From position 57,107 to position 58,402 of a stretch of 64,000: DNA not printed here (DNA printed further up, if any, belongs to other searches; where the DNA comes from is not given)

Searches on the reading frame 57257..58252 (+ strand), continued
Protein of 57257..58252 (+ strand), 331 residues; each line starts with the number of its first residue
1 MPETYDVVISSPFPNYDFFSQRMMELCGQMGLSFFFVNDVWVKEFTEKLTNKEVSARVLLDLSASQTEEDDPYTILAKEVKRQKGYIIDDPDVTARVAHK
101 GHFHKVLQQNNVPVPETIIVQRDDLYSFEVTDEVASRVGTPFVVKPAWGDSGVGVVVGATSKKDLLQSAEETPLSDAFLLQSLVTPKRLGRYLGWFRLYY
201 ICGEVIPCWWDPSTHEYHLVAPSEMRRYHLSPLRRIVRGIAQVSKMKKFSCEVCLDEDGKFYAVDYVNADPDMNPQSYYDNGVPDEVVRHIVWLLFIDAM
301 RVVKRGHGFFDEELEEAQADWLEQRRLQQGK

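Call 48: search_solved_structures(query=A4, max_evalue=1, show_alignments=5)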
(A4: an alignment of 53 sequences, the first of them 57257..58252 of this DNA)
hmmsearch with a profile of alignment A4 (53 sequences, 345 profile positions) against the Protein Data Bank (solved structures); distinct sequences matched with E-value up to 1: 93 (the best 60 are shown).
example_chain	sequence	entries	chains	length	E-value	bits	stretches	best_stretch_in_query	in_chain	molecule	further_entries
3lwb_A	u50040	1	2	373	0.00013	24.1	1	103-178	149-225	D-alanine--D-alanine ligase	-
4fu0_A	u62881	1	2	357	0.00013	24.1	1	99-179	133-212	D-alanine--D-alanine ligase 7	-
3vpd_A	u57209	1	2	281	0.00017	23.7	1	86-191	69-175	Ribosomal protein S6 modification protein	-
5i47_A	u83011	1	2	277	0.00061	21.9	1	31-188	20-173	RimK domain protein ATP-grasp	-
3vpb_A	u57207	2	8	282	0.00066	21.8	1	85-193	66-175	Putative acetylornithine deacetylase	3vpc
6jil_A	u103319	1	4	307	0.0011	21.1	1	74-189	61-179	Cycloserine biosynthesis protein DcsG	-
1uc8_A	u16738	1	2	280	0.0011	21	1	86-157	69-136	lysine biosynthesis enzyme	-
1uc9_A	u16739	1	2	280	0.0013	20.8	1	86-155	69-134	lysine biosynthesis enzyme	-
3i12_A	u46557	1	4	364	0.0013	20.8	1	100-182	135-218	D-alanine-D-alanine ligase A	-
3r23_A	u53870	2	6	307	0.0013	20.8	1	103-195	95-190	D-alanine--D-alanine ligase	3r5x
8evy_B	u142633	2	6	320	0.0014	20.8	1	101-188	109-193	D-alanine--D-alanine ligase B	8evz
3q1k_A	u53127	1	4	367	0.0014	20.8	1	100-182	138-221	D-alanine--D-alanine ligase A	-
5zct_A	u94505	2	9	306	0.0018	20.3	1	90-191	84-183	Ribosomal protein S6--L-glutamate ligase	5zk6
4iwx_A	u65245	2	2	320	0.0021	20.2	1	90-191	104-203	Ribosomal protein S6 modification protein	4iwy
8j4z_E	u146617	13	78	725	0.0031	19.6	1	80-188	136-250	Methylcrotonoyl-CoA carboxylase subunit alpha, mitochondrial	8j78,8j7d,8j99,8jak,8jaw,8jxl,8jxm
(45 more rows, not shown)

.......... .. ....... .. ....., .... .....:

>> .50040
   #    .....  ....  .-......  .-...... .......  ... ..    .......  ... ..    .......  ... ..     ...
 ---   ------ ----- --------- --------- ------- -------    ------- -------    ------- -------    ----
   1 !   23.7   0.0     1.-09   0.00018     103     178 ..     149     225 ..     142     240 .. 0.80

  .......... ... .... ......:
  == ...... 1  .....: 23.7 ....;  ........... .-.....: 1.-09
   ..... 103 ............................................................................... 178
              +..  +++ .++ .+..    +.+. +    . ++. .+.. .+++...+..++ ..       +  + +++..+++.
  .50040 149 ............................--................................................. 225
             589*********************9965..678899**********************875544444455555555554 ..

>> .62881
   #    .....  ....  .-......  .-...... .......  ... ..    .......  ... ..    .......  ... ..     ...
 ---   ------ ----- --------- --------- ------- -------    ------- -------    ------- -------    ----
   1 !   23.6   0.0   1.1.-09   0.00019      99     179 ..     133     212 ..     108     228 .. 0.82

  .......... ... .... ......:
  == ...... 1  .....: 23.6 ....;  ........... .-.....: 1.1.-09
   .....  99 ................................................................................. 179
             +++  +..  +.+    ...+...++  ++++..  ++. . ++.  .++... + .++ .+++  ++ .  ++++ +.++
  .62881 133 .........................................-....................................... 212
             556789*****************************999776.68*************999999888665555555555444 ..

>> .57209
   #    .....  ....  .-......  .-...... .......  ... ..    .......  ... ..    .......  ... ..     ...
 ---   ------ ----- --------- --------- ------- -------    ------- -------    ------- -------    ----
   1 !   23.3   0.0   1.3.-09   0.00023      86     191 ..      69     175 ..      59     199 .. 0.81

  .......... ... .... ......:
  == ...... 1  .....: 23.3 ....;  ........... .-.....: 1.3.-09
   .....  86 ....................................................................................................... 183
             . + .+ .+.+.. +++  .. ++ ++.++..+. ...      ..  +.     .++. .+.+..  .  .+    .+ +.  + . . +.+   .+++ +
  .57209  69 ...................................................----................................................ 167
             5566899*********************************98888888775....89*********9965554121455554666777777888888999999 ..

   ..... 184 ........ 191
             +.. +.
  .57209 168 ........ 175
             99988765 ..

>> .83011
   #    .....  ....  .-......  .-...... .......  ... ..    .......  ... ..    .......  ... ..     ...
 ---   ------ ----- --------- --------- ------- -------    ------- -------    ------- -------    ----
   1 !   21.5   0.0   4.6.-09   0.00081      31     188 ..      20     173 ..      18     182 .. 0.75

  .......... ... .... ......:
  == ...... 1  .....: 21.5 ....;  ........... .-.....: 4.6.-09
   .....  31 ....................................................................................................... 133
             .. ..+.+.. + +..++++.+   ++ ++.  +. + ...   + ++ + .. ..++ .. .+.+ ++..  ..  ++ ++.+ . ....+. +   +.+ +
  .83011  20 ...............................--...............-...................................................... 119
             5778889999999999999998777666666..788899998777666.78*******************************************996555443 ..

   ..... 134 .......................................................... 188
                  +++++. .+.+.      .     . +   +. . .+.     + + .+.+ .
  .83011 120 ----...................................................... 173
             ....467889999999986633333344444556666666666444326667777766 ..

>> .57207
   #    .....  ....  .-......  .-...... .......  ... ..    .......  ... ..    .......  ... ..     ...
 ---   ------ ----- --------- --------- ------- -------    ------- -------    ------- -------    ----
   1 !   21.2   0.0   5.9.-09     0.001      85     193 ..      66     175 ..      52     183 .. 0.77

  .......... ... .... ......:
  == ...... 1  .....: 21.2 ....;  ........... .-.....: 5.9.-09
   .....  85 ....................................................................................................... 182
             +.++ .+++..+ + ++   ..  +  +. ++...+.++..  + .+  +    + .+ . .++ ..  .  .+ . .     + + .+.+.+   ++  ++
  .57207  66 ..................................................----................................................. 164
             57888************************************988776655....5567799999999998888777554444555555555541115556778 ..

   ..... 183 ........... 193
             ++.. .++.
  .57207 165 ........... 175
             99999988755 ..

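Call 53: fold_search(model_id=the predicted structure, library=pdb)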
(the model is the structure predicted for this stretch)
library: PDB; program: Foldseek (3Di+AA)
matches with E <= 10: 1490; with E <= 0.001: 366
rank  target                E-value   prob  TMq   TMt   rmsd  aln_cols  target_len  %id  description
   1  3v4z_A                2.8e-15  1.00  0.65  0.73   4.5       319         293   17  D-alanine--D-alanine ligase from Yersinia pestis (released 2011-12-28)
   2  5bpf_D                2.3e-14  1.00  0.66  0.72   4.7       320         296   15  Crystal structure of ADP complexed D-alanine-D-alanine ligase(DDL) from Yersinia pestis (released 2016-03-02)
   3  4zqi_B                2.7e-14  1.00  0.65  0.73   4.4       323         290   14  Crystal structure of Apo D-alanine-D-alanine ligase(DDL) from Yersinia pestis (released 2016-01-13)
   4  5c1o_D                3.3e-14  1.00  0.66  0.73   4.7       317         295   16  Crystal structure of AMP-PNP complexed D-alanine-D-alanine ligase(DDL) from Yersinia pestis (released 2016-03-02)
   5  1iow                  4.1e-14  1.00  0.64  0.69   4.9       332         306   15  COMPLEX OF Y216F D-ALA:D-ALA LIGASE WITH ADP AND A PHOSPHORYL PHOSPHINATE (released 1997-02-12)
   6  4zqi_A                5.0e-14  1.00  0.67  0.75   4.7       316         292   16  Crystal structure of Apo D-alanine-D-alanine ligase(DDL) from Yersinia pestis (released 2016-01-13)
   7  4zqi_D                5.3e-14  1.00  0.66  0.74   4.4       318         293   15  Crystal structure of Apo D-alanine-D-alanine ligase(DDL) from Yersinia pestis (released 2016-01-13)
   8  5c1p_A                5.6e-14  1.00  0.66  0.74   4.5       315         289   16  Crystal structure of ADP and D-alanyl-D-alanine complexed D-alanine-D-alanine ligase(DDL) from Yersinia pestis (released 2016-03-02)
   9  3v4z_B                5.9e-14  1.00  0.64  0.73   4.7       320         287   15  D-alanine--D-alanine ligase from Yersinia pestis (released 2011-12-28)
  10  4zqi_C                8.0e-14  1.00  0.68  0.73   4.7       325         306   15  Crystal structure of Apo D-alanine-D-alanine ligase(DDL) from Yersinia pestis (released 2016-01-13)
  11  5bph_D                9.6e-14  1.00  0.66  0.71   4.6       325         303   16  Crystal structure of AMP complexed D-alanine-D-alanine ligase(DDL) from Yersinia pestis (released 2016-03-02)
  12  5bph_B                1.2e-13  1.00  0.66  0.71   4.7       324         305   14  Crystal structure of AMP complexed D-alanine-D-alanine ligase(DDL) from Yersinia pestis (released 2016-03-02)
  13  4c5a_B                1.2e-13  1.00  0.61  0.66   5.3       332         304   14  The X-ray crystal structures of D-alanyl-D-alanine ligase in complex ADP and D-cycloserine phosphate (released 2015-01-21)
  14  5bpf_A                1.4e-13  1.00  0.64  0.71   5.1       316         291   14  Crystal structure of ADP complexed D-alanine-D-alanine ligase(DDL) from Yersinia pestis (released 2016-03-02)
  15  2dln                  1.7e-13  1.00  0.64  0.69   4.9       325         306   14  VANCOMYCIN RESISTANCE: STRUCTURE OF D-ALANINE:D-ALANINE LIGASE AT 2.3 ANGSTROMS RESOLUTION (released 1995-11-01)
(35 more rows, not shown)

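Call 54: find_encoding_contigs(protein=P0301, flank=6000, max_places=1)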
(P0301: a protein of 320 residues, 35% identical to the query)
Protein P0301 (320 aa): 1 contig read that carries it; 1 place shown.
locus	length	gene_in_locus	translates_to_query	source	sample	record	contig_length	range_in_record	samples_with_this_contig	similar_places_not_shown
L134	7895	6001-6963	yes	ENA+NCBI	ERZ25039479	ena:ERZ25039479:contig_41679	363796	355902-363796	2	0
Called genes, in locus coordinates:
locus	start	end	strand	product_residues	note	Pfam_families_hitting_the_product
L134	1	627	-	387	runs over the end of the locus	PF12704:MacB_PCD, PF02687:FtsX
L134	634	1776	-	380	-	PF02687:FtsX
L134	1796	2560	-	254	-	PF00005:ABC_tran, PF13481:AAA_25 (faint), PF13304:AAA_21 (faint)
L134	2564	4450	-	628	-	PF00122:E1-E2_ATPase, PF00702:Hydrolase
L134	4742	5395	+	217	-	PF04055:Radical_SAM (faint)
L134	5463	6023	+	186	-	PF12544:LAM_C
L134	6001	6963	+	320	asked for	PF14397:ATPgrasp_ST (faint)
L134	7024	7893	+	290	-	?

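Call 55: find_encoding_contigs(protein=P0360, flank=6000, max_places=1)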
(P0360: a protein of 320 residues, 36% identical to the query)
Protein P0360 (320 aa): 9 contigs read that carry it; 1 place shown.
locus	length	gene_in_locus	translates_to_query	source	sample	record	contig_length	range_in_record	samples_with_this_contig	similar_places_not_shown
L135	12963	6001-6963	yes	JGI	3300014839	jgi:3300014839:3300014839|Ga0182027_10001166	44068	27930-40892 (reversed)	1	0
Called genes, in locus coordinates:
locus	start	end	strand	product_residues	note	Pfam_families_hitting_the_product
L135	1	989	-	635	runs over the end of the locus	PF00122:E1-E2_ATPase, PF00702:Hydrolase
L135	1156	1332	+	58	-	-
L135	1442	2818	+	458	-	PF05345:He_PIG (weak), PF16499:Melibiase_2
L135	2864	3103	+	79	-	PF17801:Melibiase_C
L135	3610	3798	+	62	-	-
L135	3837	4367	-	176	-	PF08843:AbiEii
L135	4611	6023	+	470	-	PF04055:Radical_SAM, PF12544:LAM_C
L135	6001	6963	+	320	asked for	PF14397:ATPgrasp_ST (faint)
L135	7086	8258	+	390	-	PF17785:PUA_3, PF10672:Methyltrans_SAM, PF03602:Cons_hypoth95, PF05175:MTS (weak), PF09445:Methyltransf_15 (weak), PF13847:Methyltransf_31 (weak)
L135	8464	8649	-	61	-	-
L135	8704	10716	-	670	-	PF01578:Cytochrom_C_asm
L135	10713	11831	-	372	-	PF05140:ResB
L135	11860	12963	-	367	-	-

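Call 56: find_encoding_contigs(protein=P0333, flank=6000, max_places=1)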
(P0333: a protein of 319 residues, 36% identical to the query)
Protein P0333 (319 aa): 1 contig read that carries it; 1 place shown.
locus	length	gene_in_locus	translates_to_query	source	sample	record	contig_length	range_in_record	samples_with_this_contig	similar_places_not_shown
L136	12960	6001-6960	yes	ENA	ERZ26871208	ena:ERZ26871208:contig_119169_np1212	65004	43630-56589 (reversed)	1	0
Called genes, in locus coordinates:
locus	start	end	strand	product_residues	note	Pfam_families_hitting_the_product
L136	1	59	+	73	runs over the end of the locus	-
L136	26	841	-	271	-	-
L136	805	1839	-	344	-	-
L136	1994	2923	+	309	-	-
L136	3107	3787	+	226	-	PF07589:PEP_exosort_dom (faint)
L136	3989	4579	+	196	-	-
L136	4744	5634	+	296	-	PF04055:Radical_SAM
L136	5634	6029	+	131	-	PF12544:LAM_C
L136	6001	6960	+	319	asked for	-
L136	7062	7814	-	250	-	PF01925:TauE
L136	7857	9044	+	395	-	PF17785:PUA_3, PF10672:Methyltrans_SAM, PF03602:Cons_hypoth95, PF05175:MTS, PF06325:PrmA (weak), PF01170:UPF0020 (weak), PF09445:Methyltransf_15, PF13847:Methyltransf_31, +1 more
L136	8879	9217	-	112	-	-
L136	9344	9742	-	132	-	-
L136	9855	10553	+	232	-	PF02074:Peptidase_M32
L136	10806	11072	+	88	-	-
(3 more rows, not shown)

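Call 57: find_encoding_contigs(protein=P0310, flank=6000, max_places=1)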
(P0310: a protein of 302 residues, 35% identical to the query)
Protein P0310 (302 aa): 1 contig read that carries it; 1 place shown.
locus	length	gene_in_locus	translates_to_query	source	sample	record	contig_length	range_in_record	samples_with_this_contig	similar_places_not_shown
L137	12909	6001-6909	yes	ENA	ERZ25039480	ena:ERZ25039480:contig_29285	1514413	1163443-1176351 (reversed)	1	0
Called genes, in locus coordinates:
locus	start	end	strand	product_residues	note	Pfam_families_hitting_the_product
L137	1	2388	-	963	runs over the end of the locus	PF05227:CHASE3 (faint), PF00672:HAMP, PF01590:GAF (weak), PF13185:GAF_2, PF13492:GAF_3 (weak), PF00512:HisKA, PF02518:HATPase_c, PF00072:Response_reg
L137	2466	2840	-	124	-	PF00072:Response_reg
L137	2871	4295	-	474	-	PF00072:Response_reg (weak)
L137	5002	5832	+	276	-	PF00588:SpoU_methylase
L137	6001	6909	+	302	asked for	-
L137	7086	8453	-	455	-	PF00291:PALP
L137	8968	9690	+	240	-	-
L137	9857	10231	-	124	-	PF00929:RNase_T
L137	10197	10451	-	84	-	PF00929:RNase_T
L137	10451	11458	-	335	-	PF00316:FBPase, PF18913:FBPase_C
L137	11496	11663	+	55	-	-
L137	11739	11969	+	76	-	PF04014:MazE_antitoxin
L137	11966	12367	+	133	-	PF01850:PIN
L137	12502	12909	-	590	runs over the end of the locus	PF00664:ABC_membrane, PF02463:SMC_N (faint), PF00005:ABC_tran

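Call 61: find_encoding_contigs(protein=P0384, flank=5000, max_places=1)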
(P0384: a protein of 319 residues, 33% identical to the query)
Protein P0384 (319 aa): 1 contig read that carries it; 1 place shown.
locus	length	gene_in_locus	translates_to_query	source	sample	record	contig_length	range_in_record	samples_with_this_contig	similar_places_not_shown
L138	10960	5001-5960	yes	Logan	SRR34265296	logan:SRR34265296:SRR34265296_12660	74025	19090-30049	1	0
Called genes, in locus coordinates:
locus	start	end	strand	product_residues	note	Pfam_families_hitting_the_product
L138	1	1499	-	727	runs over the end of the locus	-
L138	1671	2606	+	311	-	PF00890:FAD_binding_2 (faint), PF01134:GIDA (faint), PF01266:DAO (faint), PF07992:Pyr_redox_2, PF13738:Pyr_redox_3, PF00070:Pyr_redox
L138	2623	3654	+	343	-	PF01408:GFO_IDH_MocA, PF03447:NAD_binding_3 (weak), PF22725:GFO_IDH_MocA_C3, PF02894:GFO_IDH_MocA_C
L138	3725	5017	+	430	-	PF04055:Radical_SAM, PF13353:Fer4_12 (faint), PF12544:LAM_C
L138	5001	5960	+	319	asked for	-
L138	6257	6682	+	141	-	PF12802:MarR_2, PF02742:Fe_dep_repr_C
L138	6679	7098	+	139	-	PF00210:Ferritin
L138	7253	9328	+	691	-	PF07715:Plug, PF00593:TonB_dep_Rec_b-barrel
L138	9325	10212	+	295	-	PF12974:Phosphonate-bd, PF09084:NMT1 (faint)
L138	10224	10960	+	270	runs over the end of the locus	PF13555:AAA_29 (faint), PF00005:ABC_tran, PF13304:AAA_21 (faint)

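Call 62: find_encoding_contigs(protein=P0332, flank=5000, max_places=1)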
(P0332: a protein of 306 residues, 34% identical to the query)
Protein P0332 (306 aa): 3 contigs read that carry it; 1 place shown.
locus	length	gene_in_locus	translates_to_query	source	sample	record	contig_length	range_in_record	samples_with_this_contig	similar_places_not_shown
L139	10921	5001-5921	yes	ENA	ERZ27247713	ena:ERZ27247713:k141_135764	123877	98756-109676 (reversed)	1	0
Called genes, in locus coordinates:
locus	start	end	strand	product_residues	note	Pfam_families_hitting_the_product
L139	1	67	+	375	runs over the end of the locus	-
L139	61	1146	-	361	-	PF01797:Y1_Tnp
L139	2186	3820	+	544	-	PF12831:FAD_oxidored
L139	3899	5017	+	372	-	PF04055:Radical_SAM, PF12544:LAM_C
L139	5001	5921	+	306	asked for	PF14397:ATPgrasp_ST (weak)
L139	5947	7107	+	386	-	PF17785:PUA_3, PF10672:Methyltrans_SAM, PF02475:TRM5-TYW2_MTfase (weak), PF05175:MTS, PF03602:Cons_hypoth95, PF06325:PrmA (weak), PF09445:Methyltransf_15, PF13847:Methyltransf_31, +2 more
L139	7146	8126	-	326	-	PF20511:PMI_typeI_cat (faint)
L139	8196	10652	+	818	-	PF13491:FtsK_4TM, PF17854:FtsK_alpha, PF01580:FtsK_SpoIIIE, PF09397:FtsK_gamma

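Call 63: find_encoding_contigs(protein=P0322, flank=5000, max_places=1)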
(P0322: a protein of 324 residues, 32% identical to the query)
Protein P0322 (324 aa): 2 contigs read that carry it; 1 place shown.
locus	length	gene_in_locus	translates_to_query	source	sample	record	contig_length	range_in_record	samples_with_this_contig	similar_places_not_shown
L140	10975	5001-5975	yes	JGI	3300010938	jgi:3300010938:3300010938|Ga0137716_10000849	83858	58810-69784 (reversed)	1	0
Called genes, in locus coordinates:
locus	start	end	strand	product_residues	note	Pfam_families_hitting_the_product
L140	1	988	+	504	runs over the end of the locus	PF00149:Metallophos (faint)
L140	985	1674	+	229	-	PF17746:SfsA_N, PF03749:SfsA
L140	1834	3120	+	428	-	PF14237:GYF_2, PF10609:ParA, PF13614:AAA_31, PF01656:CbiA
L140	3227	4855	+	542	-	PF00118:Cpn60_TCP1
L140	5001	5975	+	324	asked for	-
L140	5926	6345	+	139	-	PF01258:zf-dskA_traR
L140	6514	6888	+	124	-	PF04020:Phage_holin_4_2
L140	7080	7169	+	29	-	-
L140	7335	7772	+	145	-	PF00436:SSB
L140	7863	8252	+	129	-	PF00383:dCMP_cyt_deam_1, PF08211:dCMP_cyt_deam_2, PF26947:CDL (weak)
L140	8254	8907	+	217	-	PF00485:PRK, PF13238:AAA_18 (weak)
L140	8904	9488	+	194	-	PF00265:TK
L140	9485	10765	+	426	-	PF01773:Nucleos_tra2_N, PF07670:Gate, PF07662:Nucleos_tra2_C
